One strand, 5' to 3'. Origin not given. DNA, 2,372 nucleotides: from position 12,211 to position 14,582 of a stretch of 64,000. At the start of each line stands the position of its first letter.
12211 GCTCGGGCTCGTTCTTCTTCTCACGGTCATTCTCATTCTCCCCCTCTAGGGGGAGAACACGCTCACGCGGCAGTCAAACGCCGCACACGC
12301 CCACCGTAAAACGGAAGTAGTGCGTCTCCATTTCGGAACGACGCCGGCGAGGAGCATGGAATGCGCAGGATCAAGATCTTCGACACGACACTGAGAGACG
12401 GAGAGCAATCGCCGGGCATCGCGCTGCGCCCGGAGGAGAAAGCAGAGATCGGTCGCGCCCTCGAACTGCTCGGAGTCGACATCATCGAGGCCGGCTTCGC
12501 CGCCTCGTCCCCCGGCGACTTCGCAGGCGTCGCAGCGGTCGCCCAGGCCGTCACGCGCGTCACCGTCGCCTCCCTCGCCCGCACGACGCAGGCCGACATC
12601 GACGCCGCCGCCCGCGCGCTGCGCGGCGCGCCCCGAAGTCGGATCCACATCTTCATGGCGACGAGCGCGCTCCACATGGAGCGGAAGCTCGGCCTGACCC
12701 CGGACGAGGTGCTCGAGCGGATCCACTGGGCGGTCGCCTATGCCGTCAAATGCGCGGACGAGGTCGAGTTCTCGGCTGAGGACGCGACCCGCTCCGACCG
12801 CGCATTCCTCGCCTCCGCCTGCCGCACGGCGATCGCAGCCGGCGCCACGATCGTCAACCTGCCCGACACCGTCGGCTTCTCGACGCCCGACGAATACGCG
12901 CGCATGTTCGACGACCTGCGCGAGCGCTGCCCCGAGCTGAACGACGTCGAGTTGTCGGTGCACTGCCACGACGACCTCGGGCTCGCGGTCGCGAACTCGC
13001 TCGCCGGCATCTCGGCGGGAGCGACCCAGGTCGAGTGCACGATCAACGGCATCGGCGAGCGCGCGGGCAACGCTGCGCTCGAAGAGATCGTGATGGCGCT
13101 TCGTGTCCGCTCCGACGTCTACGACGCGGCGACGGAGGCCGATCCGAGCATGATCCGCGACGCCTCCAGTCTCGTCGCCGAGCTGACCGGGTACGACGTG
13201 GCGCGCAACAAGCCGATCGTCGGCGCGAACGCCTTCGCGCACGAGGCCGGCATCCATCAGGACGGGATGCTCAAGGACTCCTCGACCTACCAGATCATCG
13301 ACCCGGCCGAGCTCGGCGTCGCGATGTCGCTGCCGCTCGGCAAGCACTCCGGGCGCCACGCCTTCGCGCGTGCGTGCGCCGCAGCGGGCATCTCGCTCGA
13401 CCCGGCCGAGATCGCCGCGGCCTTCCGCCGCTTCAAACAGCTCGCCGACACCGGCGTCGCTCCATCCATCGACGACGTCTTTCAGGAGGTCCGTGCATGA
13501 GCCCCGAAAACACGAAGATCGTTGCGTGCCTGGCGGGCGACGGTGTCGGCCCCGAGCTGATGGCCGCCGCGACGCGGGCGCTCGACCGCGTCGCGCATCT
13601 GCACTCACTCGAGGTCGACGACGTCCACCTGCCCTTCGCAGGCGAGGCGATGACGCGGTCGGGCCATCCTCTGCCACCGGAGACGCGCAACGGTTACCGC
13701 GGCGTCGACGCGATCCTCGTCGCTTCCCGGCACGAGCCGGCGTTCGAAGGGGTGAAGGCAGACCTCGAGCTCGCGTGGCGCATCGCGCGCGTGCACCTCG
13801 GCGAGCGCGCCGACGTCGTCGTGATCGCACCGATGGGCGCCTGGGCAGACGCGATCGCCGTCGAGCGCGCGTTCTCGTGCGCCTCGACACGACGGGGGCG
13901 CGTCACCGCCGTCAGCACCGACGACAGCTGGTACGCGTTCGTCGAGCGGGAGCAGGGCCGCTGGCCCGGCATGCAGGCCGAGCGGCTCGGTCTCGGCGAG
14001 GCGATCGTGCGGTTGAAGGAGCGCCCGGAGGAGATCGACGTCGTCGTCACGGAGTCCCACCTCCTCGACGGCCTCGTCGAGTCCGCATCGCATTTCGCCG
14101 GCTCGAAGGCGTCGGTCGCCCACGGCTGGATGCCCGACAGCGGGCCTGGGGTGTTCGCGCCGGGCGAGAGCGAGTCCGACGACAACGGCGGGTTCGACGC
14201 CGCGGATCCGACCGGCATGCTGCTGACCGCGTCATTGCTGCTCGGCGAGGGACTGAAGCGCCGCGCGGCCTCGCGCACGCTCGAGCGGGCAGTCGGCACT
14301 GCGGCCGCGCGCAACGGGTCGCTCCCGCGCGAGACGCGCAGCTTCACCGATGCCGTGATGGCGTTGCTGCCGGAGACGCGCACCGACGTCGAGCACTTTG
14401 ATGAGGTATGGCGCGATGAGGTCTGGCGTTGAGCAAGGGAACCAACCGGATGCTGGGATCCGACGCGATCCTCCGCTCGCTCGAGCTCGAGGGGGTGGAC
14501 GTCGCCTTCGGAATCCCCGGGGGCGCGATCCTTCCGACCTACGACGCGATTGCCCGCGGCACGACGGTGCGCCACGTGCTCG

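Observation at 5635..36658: Recurrent AT-rich 17-bp palindrome GCTTYA-N5-TRAAGC marks at least 8 intergenic sites of nitrogen and amino-acid genes (candidate uncharacterised regulon)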

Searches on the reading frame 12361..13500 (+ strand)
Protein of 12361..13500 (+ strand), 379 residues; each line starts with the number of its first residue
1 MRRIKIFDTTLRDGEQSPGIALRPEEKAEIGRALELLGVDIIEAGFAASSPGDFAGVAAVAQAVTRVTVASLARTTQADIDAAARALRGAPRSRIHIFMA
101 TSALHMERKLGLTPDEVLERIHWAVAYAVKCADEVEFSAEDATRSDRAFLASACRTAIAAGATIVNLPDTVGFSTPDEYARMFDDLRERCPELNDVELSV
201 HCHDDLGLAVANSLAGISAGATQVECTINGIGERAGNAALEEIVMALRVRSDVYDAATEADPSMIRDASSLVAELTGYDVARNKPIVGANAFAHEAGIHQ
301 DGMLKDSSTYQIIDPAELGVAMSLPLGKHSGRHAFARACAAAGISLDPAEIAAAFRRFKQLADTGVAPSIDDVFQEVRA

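Call 26: search_protein_families(library=pfam, proteins=[window:12361-13500:+], max_evalue=0.001)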
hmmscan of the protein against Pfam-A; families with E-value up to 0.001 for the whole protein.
window:12361-13500:+ (379 aa): 2 families
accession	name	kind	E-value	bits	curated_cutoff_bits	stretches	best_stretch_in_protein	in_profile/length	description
PF00682.25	HMGL-like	-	1e-85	287.7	29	1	3-272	1-260/260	HMGL-like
PF22617.1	HCS_D2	-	2.5e-24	85.9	27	1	286-364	1-80/82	Homocitrate synthase post-HMGL domain-like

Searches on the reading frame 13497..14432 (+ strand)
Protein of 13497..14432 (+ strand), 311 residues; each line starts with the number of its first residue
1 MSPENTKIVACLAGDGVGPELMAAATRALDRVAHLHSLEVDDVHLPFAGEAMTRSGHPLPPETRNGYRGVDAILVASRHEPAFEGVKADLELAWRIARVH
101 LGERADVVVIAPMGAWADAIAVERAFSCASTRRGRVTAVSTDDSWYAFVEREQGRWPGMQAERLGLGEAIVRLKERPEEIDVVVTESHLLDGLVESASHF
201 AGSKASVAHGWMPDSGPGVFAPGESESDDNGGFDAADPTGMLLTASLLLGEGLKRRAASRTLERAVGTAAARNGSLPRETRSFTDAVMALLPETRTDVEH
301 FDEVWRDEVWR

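Call 26: search_protein_families(library=pfam, proteins=[window:13497-14432:+], max_evalue=0.001)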
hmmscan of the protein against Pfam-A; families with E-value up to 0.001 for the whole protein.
window:13497-14432:+ (311 aa): 1 family
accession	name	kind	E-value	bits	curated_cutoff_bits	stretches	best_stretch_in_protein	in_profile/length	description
PF00180.25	Iso_dh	-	4.1e-17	62.9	27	2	9-84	2-77/348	Isocitrate/isopropylmalate dehydrogenase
